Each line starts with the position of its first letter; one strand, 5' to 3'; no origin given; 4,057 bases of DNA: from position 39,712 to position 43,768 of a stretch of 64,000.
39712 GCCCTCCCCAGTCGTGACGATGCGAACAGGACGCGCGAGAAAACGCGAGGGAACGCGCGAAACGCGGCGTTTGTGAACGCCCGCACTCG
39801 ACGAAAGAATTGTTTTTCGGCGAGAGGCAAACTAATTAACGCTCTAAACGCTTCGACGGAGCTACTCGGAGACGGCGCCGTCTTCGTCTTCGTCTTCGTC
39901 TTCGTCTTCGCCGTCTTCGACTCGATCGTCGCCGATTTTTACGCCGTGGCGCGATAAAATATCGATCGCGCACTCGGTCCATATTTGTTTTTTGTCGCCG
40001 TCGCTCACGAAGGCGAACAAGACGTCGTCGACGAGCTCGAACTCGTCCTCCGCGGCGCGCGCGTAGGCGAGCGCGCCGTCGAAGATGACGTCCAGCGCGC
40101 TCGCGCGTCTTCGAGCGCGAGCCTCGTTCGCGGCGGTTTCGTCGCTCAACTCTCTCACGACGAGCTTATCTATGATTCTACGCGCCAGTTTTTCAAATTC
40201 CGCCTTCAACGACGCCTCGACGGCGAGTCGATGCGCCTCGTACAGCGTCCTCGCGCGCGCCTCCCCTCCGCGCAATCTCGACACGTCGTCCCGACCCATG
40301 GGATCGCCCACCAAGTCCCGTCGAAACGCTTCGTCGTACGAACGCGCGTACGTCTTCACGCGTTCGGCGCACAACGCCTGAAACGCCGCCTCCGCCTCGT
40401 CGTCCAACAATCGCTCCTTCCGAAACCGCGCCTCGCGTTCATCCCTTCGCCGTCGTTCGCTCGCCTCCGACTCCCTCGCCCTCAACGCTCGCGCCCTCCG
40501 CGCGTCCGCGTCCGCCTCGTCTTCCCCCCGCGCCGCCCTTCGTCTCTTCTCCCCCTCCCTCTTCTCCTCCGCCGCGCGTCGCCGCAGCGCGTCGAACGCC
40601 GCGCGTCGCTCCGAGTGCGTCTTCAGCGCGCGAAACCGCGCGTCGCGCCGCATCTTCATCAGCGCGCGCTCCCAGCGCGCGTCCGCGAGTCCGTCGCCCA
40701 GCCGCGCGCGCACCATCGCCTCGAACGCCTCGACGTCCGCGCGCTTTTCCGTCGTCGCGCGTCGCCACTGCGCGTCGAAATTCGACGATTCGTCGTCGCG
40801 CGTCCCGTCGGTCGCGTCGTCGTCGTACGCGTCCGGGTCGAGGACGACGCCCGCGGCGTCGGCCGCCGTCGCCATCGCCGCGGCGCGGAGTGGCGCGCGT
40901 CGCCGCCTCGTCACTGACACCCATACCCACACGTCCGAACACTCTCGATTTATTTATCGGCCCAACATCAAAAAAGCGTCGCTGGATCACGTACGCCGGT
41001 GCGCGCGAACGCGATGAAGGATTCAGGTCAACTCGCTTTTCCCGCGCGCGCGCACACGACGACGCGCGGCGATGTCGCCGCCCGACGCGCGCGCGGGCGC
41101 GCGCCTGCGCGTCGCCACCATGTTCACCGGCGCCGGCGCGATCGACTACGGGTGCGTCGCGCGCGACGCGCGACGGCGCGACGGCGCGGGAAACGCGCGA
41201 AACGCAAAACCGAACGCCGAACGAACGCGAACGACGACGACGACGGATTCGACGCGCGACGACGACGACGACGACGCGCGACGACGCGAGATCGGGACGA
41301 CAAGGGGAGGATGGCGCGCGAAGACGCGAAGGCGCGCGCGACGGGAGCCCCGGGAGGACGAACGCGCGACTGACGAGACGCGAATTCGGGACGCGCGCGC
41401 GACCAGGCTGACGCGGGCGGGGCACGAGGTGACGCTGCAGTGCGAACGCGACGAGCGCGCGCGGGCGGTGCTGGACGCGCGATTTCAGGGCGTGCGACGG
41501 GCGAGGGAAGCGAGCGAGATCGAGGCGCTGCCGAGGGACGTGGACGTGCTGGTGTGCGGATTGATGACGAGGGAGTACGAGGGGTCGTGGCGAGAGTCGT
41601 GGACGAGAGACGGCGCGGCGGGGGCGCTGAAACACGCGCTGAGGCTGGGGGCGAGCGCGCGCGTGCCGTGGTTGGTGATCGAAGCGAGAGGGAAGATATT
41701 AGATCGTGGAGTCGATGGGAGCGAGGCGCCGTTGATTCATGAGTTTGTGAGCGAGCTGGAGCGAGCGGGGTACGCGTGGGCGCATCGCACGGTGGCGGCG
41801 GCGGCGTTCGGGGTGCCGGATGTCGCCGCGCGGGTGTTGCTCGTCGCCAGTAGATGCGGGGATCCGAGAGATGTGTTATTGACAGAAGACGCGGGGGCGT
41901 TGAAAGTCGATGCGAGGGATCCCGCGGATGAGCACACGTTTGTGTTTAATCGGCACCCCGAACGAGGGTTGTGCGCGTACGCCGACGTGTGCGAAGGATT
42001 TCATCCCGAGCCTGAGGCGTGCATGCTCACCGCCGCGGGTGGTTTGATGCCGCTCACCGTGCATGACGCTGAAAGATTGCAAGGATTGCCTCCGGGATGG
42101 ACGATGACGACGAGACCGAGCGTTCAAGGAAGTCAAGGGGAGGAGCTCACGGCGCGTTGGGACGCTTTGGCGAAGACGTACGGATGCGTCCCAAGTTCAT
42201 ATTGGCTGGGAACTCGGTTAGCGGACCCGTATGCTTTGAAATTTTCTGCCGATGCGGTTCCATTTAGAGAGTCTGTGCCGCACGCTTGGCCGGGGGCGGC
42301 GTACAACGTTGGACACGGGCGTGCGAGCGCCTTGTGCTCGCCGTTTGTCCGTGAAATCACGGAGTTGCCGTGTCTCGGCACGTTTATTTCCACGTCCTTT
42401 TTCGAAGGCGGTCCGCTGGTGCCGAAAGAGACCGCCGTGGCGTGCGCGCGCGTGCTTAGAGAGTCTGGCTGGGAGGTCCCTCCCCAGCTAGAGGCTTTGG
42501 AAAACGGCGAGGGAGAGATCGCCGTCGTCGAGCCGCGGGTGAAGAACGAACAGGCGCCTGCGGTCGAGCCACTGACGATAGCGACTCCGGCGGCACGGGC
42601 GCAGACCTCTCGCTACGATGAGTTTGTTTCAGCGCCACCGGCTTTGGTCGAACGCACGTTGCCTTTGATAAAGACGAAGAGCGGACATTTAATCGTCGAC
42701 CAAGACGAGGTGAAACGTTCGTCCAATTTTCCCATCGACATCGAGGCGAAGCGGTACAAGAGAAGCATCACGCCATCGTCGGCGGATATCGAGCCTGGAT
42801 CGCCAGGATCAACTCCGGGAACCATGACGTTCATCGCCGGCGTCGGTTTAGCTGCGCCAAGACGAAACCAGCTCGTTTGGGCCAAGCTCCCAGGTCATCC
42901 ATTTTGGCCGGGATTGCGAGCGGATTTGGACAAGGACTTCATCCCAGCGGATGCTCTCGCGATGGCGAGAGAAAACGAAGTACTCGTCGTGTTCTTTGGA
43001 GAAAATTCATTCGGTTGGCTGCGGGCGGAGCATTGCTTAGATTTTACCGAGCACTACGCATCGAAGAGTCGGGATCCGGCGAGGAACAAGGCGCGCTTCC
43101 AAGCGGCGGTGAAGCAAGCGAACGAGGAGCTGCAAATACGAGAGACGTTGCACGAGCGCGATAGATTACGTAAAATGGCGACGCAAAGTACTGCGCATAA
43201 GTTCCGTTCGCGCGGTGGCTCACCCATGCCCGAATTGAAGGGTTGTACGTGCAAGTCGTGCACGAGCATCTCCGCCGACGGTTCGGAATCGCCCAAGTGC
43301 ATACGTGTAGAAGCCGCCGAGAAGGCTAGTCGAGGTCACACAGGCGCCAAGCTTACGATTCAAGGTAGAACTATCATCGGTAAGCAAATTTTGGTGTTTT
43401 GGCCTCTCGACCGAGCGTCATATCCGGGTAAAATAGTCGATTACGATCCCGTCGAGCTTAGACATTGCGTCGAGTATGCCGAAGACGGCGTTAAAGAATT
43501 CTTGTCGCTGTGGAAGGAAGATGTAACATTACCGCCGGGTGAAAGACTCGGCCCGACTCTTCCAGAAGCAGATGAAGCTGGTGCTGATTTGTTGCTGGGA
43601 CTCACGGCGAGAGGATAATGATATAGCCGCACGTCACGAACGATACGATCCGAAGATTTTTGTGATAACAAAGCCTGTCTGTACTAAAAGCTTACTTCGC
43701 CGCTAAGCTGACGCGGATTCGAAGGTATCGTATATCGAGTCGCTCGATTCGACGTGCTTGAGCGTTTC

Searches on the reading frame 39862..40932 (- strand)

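Call 62: search_protein_families(library=pfam, proteins=[window:39862-40932:-], max_evalue=0.001)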
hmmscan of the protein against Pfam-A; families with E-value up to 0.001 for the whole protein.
window:39862-40932:- (356 aa): 1 family
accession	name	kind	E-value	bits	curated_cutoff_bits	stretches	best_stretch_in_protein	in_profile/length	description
PF01846.25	FF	-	4.5e-05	23.9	22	1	84-114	18-48/50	FF domain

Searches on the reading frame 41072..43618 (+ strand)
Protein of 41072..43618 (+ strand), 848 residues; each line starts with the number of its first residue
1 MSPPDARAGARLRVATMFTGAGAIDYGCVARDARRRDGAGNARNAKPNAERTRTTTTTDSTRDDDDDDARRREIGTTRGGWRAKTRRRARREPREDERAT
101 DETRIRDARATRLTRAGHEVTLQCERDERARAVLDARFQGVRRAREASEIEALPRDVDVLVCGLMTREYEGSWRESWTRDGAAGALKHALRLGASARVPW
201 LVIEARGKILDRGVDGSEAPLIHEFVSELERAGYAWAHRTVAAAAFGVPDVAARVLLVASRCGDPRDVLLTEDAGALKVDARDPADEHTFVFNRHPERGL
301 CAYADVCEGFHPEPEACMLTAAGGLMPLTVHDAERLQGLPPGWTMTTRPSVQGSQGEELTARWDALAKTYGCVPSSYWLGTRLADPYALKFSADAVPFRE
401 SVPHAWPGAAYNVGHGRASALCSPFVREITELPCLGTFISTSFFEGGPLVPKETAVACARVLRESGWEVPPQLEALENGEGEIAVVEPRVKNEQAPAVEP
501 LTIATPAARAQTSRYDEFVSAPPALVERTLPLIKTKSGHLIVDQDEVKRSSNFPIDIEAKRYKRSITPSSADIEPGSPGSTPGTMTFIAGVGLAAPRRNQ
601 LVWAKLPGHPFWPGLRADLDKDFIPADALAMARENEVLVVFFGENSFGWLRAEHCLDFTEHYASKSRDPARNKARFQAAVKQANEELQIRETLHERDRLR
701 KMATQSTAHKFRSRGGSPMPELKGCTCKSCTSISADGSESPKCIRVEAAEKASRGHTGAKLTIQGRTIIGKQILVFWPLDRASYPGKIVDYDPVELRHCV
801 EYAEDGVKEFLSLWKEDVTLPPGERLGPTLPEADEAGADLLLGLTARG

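Call 62: search_protein_families(library=pfam, proteins=[window:41072-43618:+], max_evalue=0.001)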
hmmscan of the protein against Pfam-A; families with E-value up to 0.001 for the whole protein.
window:41072-43618:+ (848 aa): 1 family
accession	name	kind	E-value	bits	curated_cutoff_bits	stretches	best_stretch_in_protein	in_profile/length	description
PF00855.23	PWWP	-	2.9e-13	50.6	25.6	1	600-687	2-92/93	PWWP domain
